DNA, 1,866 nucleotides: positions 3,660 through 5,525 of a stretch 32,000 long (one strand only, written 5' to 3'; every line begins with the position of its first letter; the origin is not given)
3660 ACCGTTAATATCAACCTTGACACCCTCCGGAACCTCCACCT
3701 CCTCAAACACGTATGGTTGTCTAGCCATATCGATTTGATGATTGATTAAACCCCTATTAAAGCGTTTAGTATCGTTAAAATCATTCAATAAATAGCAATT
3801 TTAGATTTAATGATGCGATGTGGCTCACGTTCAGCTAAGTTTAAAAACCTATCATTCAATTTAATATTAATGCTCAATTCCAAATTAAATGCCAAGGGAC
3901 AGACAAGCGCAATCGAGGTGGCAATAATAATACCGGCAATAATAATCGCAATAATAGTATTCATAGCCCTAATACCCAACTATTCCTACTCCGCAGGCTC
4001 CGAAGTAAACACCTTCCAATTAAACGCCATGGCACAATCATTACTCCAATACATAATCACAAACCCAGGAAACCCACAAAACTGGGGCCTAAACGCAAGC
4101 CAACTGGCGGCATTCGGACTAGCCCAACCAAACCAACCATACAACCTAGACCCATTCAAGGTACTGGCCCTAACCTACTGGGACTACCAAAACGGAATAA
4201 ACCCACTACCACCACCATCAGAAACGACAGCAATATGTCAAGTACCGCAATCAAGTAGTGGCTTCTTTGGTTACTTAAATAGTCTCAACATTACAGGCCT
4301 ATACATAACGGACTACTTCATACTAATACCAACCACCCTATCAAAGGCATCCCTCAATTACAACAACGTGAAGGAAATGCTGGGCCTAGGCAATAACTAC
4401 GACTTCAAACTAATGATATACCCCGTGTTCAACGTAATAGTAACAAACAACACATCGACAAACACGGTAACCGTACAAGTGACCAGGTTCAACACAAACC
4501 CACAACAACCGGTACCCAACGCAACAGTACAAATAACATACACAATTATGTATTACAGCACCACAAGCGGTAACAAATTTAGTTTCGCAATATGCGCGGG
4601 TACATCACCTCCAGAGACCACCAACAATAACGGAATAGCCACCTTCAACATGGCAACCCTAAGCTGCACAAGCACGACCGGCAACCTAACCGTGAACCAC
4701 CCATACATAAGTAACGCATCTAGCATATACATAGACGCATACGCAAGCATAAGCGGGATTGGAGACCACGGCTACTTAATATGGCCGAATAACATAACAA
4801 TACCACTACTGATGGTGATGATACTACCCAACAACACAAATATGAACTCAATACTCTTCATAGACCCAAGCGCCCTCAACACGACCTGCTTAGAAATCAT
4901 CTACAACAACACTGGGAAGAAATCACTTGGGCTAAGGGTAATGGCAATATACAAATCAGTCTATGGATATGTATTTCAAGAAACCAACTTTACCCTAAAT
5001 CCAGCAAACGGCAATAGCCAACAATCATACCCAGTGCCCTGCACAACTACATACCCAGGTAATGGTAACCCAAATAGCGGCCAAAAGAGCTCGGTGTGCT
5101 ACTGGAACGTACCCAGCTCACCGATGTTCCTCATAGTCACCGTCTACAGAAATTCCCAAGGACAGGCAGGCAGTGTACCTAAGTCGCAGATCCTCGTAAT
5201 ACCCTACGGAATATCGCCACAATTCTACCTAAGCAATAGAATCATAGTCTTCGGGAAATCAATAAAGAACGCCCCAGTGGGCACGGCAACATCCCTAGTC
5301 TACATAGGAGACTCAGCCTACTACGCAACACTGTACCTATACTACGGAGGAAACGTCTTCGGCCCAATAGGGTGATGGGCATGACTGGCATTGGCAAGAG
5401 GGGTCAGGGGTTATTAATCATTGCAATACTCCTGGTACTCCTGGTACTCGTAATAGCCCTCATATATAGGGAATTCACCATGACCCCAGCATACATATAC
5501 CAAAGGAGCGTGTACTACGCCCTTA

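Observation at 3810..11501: Orphan six-gene operon of unusually large type IV pilin-like (class III signal peptide) glycoproteins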

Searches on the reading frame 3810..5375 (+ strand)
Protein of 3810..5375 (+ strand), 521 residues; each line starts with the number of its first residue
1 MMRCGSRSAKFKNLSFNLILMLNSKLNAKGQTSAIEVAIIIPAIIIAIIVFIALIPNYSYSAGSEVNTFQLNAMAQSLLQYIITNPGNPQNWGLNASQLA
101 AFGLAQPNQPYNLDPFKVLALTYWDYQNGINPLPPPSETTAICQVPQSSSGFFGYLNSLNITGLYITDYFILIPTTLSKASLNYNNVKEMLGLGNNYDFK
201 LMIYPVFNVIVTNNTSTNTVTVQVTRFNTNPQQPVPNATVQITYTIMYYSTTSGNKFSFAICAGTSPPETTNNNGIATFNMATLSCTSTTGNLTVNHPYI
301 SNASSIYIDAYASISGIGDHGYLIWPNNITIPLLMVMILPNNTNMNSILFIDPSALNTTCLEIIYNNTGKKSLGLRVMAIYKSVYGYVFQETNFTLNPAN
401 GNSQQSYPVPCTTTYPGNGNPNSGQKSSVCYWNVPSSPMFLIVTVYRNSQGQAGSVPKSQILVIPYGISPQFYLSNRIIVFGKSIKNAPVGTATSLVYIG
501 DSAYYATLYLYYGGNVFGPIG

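Call 4: search_protein_families(library=pfam, proteins=[window:3810-5375:+], max_evalue=1)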
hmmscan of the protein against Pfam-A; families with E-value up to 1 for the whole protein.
window:3810-5375:+ (521 aa): 3 families
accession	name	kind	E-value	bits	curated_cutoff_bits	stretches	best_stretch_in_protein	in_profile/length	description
PF09134.16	Invasin_D3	-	0.065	14.2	33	0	210-296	14-79/98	Invasin, domain 3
PF14030.11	DUF4245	-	0.12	12.8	30.1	1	43-99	15-72/165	Protein of unknown function (DUF4245)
PF02369.22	Big_1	-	0.72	10.4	34.9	0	210-295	11-80/93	Bacterial Ig-like domain (group 1)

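Call 5: search_protein_families(library=ncbifam, proteins=[window:3870-5375:+], max_evalue=1)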
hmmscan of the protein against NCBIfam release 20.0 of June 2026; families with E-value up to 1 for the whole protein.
window:3870-5375:+ (501 aa): 0 families

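Call 20: find_homologous_proteins(query=window:3870-5375:+, max_evalue=0.01)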
Query window:3870-5375:+ (501 aa): 49 proteins with E <= 0.01 among 8000 candidates.
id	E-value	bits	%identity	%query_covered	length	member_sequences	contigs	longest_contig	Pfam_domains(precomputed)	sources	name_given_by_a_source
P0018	3.5e-296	1001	89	100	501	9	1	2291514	-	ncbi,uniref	ncbi:hypothetical protein JCM16161A_11460 [Vulcanisaeta sp. JCM 16161]|uniref:hypothetical protein n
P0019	5.1e-295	997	89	100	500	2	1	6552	-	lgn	-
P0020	1.0e-277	940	84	100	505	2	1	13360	-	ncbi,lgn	-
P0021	2.0e-275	932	83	100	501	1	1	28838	-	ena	-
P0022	8.0e-244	828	89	84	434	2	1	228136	-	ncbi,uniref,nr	ncbi:hypothetical protein [Vulcanisaeta distributa]|uniref:hypothetical protein n=1 Tax=Vulcanisaeta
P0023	3.0e-241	819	73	100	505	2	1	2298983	-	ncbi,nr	ncbi:hypothetical protein [Vulcanisaeta moutnovskia]|nr:hypothetical protein [Vulcanisaeta moutnovsk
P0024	1.3e-136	474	52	100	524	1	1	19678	-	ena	-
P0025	1.7e-133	464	49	100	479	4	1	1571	-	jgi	-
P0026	5.1e-133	462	50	100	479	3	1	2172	-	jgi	-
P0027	3.0e-131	457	51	98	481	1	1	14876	-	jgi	jgi:hypothetical protein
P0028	4.1e-131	456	50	100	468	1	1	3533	-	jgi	jgi:hypothetical protein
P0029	3.5e-130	453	50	99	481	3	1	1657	-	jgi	-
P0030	1.0e-129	452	49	99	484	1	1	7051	-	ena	-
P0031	2.6e-129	450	48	100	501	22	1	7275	-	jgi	-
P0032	4.6e-129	449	49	100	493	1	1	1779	-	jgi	-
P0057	2.1e-102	361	44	98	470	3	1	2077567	-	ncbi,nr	ncbi:Ig-like domain-containing protein [Caldivirga maquilingensis]|nr:Ig-like domain-containing prot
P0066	3.4e-6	44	27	44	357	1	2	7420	-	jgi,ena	-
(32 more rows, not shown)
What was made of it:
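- On arCOG05475 / arCOG10501-10504 (T4P subclade 4E-like pilin set): P1 is 44% identical to the Caldivirga protein over 98% of its length (call 20).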

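Call 21: find_encoding_contigs(protein=P0066, flank=10000, max_places=3)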
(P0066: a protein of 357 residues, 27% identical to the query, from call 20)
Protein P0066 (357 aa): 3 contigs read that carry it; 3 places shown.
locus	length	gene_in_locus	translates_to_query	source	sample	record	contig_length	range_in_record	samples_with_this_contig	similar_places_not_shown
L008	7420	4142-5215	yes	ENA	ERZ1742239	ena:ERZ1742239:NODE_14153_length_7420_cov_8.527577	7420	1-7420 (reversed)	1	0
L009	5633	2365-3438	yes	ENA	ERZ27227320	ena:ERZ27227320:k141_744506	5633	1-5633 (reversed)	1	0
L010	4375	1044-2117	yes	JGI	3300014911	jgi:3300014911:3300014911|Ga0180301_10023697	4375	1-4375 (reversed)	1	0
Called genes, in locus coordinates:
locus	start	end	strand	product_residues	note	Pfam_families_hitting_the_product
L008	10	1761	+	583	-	PF00482:T2SSF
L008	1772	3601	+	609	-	-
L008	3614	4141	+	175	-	-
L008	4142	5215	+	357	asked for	-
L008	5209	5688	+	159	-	-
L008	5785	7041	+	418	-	-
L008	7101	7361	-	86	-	PF01984:dsDNA_bind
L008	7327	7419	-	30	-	?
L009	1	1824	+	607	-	?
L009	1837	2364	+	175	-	-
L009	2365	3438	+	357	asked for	-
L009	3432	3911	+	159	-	-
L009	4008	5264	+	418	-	-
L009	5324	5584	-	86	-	PF01984:dsDNA_bind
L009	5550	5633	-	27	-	?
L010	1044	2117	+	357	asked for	-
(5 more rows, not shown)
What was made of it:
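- A distant P1 homologue, P0066, lies in a metagenomic operon that starts with a T2SSF gene (call 21).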

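Call 26: predict_structure(alignment_id=A1)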
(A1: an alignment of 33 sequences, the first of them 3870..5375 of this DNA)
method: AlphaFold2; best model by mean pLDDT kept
length: 501 residues; sequences in the alignment: 33
mean_pLDDT: 71.5   pTM: 0.70
mean pLDDT of the five models: 71.5, 70.9, 68.2, 67.9, 64.9
residues with pLDDT >= 90: 72; 70-90: 216; 50-70: 158; < 50: 55
segments of 3 or more residues with pLDDT < 50: 1-12, 35-44, 365-367, 379-390, 396-406, 498-501
pLDDT, mean of each block of 10 residues (from residue 1): 36 59 78 48 56 93 90 72 90 84 77 54 72 76 77 71 88 90 92 84 89 87 76 54 61 64 72 75 76 89 76 78 70 71 61 61 50 54 42 47 52 69 71 65 70 78 86 92 93 61 34
secondary structure, 60 per line:
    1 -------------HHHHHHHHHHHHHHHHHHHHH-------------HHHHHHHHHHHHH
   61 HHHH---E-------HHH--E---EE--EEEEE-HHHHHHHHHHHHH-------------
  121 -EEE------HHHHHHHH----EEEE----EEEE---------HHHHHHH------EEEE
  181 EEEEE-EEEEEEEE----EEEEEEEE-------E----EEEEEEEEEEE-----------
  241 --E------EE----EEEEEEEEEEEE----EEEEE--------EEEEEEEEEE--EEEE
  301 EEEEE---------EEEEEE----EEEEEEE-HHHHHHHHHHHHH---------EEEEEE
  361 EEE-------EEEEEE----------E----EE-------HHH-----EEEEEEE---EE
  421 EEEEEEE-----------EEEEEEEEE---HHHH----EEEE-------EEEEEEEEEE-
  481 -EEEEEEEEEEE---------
elements in order: H14-34 H48-64 E89-93 H95-107 E122-124 H131-138 E143-146 E151-154 H164-170 E177-185 E187-194 E199-206 E219-229 E256-267 E272-276 E285-294 E297-305 E315-320 E325-331 H333-345 E355-363 E371-376 E409-415 E419-427 E439-447 H451-454 E459-462 E470-479 E482-492
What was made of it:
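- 3870..5375 (+): P1, 501 aa. Pilin-like protein of the arCOG05475 family. Leader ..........|Q, hydrophobic helix, invariant Glu at +6, conserved alpha/beta domain (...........FGL), then Ig-like beta-sandwiches. AF2 model: pLDDT 71.5, pTM 0.70 (call 26).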

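Call 33: fold_search(model_id=the predicted structure, library=pdb)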
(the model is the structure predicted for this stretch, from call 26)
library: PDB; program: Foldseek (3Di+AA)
matches with E <= 10: 1414; with E <= 0.001: 45
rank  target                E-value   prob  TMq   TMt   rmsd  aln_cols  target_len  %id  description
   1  8cs9_X                1.9e-05  0.94  0.13  0.11  17.8       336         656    8  Composite reconstruction of Class 1 of the erythrocyte ankyrin-1 complex (released 2022-07-20)
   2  5mhn_A                3.0e-05  0.91  0.13  0.10  21.1       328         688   10  FXIIIa in complex with the inhibitor ZED2360 (released 2017-12-20)
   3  5mhn_B                4.2e-05  0.93  0.13  0.10  20.8       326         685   10  FXIIIa in complex with the inhibitor ZED2360 (released 2017-12-20)
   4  8afo_A                6.2e-05  0.97  0.13  0.25  17.4       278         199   12  Structure of fibronectin 2 and 3 of L1CAM at 2.0 Angstrom (released 2023-03-08)
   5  9eza_D                8.7e-05  0.99  0.13  0.29  15.9       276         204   10  Interleukin-31 Receptor D1D2 in complex with Nemolizumab derived scFv (released 2025-07-16)
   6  5mhl_A                9.2e-05  0.89  0.14  0.10  21.2       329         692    9  FXIIIa in complex with the inhibitor Mi0621 (released 2017-12-20)
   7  4kty_B                9.7e-05  0.85  0.13  0.10  20.7       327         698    9  Fibrin-stabilizing factor with a bound ligand (released 2013-12-04)
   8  1ex0_B                1.2e-04  0.90  0.14  0.11  18.1       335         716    8  HUMAN FACTOR XIII, MUTANT W279F ZYMOGEN (released 2003-12-23)
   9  6e3k_C                1.3e-04  0.99  0.15  0.31  15.6       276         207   10  Interferon gamma signalling complex with IFNGR1 and IFNGR2 (released 2019-02-27)
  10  1cd9_B                1.6e-04  0.99  0.14  0.29  14.8       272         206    7  2:2 COMPLEX OF G-CSF WITH ITS RECEPTOR (released 2000-03-08)
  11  3p4l                  1.7e-04  0.97  0.13  0.27  18.2       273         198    8  Crystal structure of a hemojuvelin-binding fragment of neogenin (released 2010-11-17)
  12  3lha_A                1.9e-04  0.54  0.12  0.18  18.1       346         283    8  Crystal structure of mouse VPS26B(R240S/G241A/E242S) in spacegroup P41 21 2 (released 2010-02-02)
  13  9kmc_B                2.1e-04  0.97  0.14  0.28  15.1       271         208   10  Cryo-EM structure of the heterotrimeric interleukin-2 receptor in complex with interleukin-2 and anti-CD25 Fab S417 (released 2025-11-19)
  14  6a8p_A                2.4e-04  0.91  0.13  0.11  17.5       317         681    8  Transglutaminase 2 mutant G224V in complex with GTP (released 2018-09-26)
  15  9eza_B                3.0e-04  0.98  0.13  0.29  14.9       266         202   10  Interleukin-31 Receptor D1D2 in complex with Nemolizumab derived scFv (released 2025-07-16)
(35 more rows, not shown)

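Call 34: search_protein_representatives(alignment_id=A1)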
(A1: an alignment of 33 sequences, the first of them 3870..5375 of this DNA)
Query: 33 sequences, 481 profile positions. Proteins with E-value up to 0.001 (for the whole library): 259; up to 1e-10: 56; up to 1e-30: 8. The best 150 are listed.
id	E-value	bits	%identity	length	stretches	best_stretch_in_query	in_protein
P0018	1.0e-211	720.1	-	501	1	1-481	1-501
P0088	8.2e-194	661.0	-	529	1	5-481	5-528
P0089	2.3e-177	606.8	-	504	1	7-481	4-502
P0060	1.2e-163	561.6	-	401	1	1-381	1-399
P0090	1.8e-117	409.3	-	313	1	171-477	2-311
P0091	3.1e-113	395.3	-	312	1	169-455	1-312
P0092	2.3e-96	339.7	-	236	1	1-231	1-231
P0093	5.5e-75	269.2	-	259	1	232-481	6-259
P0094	1.7e-27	112.6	-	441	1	14-429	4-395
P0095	6.6e-26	107.3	-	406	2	155-313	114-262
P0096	2.0e-22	95.9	-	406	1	11-297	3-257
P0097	1.5e-20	89.6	-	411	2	158-316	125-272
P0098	1.9e-20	89.3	-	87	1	73-155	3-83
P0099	1.3e-19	86.6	-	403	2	160-263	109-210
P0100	7.9e-19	84.0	-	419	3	37-101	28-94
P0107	1.6e-15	73.1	-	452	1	14-471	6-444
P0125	1.5e-12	63.3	-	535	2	155-261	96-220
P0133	1.6e-11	59.9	-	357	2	17-100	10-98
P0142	1.1e-10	57.1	-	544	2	52-201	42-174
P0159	1.4e-09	53.5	-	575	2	22-105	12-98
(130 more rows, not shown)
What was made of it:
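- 3870..5375 (+): The P1 profile finds 259 cluster representatives (call 34).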

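Call 36: list_cluster_members(proteins=[P0094, P0095, P0096, P0097, P0100, P0107, P0125, P0133, P0142, P0159])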
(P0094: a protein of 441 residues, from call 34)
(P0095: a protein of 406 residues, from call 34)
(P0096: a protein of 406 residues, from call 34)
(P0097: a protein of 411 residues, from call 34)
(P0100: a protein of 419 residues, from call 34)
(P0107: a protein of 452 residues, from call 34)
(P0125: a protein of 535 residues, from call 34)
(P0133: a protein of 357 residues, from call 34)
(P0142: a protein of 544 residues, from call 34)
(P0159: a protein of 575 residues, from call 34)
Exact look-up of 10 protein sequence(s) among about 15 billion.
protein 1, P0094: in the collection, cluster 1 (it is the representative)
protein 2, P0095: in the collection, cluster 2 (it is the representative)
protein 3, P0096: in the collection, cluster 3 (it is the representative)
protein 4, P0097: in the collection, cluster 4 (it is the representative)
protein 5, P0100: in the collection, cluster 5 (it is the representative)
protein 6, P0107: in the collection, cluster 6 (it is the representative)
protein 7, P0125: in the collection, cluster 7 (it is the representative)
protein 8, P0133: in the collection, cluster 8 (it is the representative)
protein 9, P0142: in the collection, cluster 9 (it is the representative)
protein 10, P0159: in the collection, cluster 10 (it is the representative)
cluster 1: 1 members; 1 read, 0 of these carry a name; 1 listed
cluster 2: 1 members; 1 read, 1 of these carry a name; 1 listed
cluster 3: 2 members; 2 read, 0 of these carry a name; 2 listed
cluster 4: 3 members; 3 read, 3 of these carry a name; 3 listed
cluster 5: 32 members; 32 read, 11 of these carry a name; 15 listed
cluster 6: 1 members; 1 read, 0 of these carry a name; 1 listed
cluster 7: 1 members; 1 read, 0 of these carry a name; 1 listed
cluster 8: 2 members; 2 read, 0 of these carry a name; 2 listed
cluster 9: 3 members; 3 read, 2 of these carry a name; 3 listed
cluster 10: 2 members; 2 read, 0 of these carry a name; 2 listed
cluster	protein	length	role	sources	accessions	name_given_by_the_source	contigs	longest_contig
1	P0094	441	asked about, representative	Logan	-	-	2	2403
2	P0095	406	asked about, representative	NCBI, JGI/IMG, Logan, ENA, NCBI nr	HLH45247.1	MAG TPA: hypothetical protein VKV31_00540 [bacterium] | hypothetical protein [bacterium]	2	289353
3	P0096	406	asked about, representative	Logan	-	-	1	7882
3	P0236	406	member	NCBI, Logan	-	-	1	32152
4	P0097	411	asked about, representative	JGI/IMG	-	hypothetical protein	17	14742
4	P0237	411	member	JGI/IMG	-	hypothetical protein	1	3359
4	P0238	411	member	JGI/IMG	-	hypothetical protein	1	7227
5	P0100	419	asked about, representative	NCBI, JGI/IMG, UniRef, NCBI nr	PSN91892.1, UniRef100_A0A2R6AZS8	hypothetical protein B9Q03_02950 [Candidatus Marsarchaeota G2 archaeon OSP_D] | hypothetical protein | Uncharacterized protein n=1 Tax=Candidatus Marsarchaeota G2 archaeon OSP_D TaxID=1978157 ...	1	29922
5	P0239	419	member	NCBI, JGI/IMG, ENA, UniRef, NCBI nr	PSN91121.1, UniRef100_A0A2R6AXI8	hypothetical protein B9Q08_03480 [Candidatus Marsarchaeota G2 archaeon ECH_B_SAG-M15] | Uncharacterized protein n=2 Tax=Candidatus Marsarchaeota group 2 TaxID=2203771 ... | MAG: hypothetical protein B9Q08_03480 [Candidatus Marsarchaeota G2 archaeon ECH_B_SAG-M15]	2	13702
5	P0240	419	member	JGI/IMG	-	hypothetical protein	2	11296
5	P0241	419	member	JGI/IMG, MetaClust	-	\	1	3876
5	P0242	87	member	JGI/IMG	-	hypothetical protein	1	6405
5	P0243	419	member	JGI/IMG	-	hypothetical protein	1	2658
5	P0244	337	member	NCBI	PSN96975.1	hypothetical protein B9Q09_01840, partial [Candidatus Marsarchaeota G2 archaeon ...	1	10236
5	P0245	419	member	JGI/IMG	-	hypothetical protein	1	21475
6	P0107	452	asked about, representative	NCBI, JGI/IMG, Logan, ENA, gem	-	-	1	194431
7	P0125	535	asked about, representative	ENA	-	-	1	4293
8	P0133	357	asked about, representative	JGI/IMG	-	-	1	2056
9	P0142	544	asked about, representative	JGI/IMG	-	-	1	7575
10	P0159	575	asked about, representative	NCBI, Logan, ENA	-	-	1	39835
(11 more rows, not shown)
